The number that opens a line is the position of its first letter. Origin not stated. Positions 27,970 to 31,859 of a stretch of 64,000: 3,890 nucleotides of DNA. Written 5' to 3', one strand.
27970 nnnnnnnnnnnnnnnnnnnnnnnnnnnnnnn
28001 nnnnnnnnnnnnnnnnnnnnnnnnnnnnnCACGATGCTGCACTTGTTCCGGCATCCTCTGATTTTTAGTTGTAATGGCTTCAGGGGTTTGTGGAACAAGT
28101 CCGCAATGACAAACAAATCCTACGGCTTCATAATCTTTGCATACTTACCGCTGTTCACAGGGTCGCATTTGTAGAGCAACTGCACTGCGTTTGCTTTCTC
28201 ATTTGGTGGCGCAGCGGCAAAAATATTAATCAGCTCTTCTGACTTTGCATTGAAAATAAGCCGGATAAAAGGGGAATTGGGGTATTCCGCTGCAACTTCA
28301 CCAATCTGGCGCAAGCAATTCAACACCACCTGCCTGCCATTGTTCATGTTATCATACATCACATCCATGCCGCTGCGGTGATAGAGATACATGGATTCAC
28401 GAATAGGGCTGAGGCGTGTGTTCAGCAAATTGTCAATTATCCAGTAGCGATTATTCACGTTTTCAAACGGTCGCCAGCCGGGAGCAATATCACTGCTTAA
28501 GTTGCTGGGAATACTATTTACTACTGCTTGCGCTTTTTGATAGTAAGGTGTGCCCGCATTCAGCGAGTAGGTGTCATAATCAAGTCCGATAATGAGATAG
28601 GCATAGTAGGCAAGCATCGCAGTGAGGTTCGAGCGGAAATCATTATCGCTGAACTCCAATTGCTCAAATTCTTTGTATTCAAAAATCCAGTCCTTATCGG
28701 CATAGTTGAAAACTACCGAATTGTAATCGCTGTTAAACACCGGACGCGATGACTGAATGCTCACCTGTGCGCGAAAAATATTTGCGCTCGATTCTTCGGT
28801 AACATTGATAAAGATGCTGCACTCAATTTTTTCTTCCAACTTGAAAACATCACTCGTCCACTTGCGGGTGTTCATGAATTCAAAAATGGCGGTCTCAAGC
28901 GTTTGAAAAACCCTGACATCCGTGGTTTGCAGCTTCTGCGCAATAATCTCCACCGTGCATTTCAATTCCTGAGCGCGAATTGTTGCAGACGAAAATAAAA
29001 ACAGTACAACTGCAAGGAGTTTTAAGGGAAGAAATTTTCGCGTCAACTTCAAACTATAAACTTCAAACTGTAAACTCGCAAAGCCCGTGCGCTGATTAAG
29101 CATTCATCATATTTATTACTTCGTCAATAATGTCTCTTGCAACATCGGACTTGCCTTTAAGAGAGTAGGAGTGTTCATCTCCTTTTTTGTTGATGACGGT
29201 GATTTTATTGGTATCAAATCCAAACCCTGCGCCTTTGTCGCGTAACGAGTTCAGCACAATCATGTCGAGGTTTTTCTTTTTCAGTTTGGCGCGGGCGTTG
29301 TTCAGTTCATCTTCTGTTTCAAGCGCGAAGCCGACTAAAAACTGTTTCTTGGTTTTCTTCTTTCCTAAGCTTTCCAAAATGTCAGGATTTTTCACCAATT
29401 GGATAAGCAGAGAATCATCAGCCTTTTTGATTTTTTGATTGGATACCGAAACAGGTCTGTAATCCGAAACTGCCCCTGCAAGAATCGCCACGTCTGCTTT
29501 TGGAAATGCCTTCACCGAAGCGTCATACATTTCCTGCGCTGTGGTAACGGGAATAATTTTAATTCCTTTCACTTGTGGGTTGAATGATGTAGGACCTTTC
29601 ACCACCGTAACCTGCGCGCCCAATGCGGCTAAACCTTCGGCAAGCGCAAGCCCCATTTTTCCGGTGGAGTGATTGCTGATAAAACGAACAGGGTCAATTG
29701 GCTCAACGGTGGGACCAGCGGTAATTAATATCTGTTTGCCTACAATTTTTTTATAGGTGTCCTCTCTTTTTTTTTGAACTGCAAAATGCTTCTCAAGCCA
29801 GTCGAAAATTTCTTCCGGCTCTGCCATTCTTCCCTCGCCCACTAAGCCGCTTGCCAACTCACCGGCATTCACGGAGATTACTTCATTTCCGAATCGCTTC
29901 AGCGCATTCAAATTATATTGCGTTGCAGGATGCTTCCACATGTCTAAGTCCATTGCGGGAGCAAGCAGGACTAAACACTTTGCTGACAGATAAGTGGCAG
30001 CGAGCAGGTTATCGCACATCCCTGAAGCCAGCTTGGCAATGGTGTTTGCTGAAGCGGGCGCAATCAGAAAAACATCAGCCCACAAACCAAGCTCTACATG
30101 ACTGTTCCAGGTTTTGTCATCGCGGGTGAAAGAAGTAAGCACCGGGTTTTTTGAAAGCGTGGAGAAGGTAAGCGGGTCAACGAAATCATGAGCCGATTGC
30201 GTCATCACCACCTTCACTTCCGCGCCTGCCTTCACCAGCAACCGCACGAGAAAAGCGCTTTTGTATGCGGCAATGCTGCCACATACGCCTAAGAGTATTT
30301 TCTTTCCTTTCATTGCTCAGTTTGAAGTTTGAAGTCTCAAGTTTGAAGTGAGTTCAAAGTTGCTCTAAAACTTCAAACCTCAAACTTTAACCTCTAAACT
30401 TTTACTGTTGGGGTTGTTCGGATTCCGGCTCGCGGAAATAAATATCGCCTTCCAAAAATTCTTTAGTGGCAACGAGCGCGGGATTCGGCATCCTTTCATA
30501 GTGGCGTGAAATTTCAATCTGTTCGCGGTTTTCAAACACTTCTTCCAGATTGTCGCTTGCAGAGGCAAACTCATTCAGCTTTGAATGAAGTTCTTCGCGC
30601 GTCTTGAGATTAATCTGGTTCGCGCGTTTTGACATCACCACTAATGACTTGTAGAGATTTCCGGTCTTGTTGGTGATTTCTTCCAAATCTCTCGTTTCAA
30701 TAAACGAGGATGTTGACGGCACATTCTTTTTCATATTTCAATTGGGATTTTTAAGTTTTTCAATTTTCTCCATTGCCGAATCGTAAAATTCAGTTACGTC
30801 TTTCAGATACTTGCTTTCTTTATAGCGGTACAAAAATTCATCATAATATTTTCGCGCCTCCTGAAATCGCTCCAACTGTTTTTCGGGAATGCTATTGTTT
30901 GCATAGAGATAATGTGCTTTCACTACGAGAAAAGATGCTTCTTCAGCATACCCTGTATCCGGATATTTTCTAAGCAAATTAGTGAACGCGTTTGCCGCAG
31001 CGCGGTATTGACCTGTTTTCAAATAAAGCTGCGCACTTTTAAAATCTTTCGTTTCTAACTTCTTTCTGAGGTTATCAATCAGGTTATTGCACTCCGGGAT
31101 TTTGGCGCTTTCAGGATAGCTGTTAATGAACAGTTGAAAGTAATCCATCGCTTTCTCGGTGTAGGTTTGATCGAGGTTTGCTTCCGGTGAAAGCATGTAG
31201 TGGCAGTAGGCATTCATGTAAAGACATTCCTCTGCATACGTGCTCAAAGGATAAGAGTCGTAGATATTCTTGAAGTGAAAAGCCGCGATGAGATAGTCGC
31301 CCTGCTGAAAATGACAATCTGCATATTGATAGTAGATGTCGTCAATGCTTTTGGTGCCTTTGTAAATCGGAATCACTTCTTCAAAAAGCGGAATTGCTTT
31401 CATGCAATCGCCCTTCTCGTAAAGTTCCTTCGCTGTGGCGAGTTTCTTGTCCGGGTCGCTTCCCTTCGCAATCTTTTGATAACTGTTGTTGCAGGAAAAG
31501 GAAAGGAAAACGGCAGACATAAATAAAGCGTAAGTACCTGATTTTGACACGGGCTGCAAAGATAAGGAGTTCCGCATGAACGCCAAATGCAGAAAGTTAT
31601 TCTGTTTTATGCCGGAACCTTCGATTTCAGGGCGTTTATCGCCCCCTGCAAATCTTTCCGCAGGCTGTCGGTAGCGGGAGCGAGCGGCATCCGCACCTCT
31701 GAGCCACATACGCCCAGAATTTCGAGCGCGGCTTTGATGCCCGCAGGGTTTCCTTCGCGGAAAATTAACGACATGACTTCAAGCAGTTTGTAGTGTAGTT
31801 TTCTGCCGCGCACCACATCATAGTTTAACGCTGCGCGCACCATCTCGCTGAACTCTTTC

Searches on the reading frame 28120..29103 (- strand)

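Call 60: search_protein_families(library=pfam, proteins=[window:28120-29103:-], max_evalue=0.01)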
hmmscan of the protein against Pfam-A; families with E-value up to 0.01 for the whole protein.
window:28120-29103:- (327 aa): 1 family
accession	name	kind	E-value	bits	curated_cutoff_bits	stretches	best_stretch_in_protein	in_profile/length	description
PF16119.10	DUF4835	-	4.1e-99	331.7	25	1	45-324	1-276/276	Domain of unknown function (DUF4835)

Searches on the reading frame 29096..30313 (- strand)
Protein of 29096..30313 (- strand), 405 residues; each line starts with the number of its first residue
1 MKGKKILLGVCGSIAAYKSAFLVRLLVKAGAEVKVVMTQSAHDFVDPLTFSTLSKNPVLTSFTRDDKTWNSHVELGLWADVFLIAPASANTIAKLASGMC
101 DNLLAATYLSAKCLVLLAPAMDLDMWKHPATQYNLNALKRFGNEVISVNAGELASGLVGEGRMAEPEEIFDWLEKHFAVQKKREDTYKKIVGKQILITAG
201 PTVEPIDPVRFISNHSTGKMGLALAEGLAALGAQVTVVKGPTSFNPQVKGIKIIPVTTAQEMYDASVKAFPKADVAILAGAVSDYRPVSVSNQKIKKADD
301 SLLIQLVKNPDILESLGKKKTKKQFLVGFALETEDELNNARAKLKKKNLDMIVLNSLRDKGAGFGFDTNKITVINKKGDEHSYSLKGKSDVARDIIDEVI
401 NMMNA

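Call 60: search_protein_families(library=pfam, proteins=[window:29096-30313:-], max_evalue=0.01)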
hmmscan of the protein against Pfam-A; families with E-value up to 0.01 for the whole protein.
window:29096-30313:- (405 aa): 3 families
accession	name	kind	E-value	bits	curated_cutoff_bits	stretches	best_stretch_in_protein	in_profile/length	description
PF04127.22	DFP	-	4.5e-72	242.2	22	1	192-374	3-186/186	DNA/pantothenate metabolism flavoprotein C-terminal domain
PF02441.25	Flavoprotein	-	7.8e-33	113.8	22.7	1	4-175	1-160/162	Flavoprotein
PF03807.23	F420_oxidored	-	0.00076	20.5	21.6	1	217-290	7-77/94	NADP oxidoreductase coenzyme F420-dependent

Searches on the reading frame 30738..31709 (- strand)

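Call 71: search_protein_families(library=pfam, proteins=[window:30738-31709:-])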
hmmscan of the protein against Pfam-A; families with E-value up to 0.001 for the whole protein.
window:30738-31709:- (323 aa): 9 families
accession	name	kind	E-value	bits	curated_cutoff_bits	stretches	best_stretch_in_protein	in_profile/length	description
PF13525.12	YfiO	-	5e-20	72.6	25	1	91-272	10-194/203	Outer membrane lipoprotein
PF13174.12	TPR_6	-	3e-13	49.9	26.3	1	223-252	4-33/33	Tetratricopeptide repeat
PF13432.12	TPR_16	-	1.3e-09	38.8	32.7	1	224-294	2-59/65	Tetratricopeptide repeat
PF13428.12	TPR_14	-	5.5e-09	36.3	23.5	0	226-252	8-34/44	Tetratricopeptide repeat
PF13424.12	TPR_12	-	1.1e-06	29.1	30.1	0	96-148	13-70/77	Tetratricopeptide repeat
PF12895.13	ANAPC3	-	4.8e-06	27.2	27.2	1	104-173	7-69/82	Anaphase-promoting complex, cyclosome, subunit 3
PF13512.12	TPR_18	-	9.8e-06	26.2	21.9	0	218-295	9-86/145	Tetratricopeptide repeat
PF14559.12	TPR_19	-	7.7e-05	23.4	25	0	226-252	32-58/68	Tetratricopeptide repeat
PF07719.23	TPR_2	-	0.00011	22.5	27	0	226-251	8-33/34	Tetratricopeptide repeat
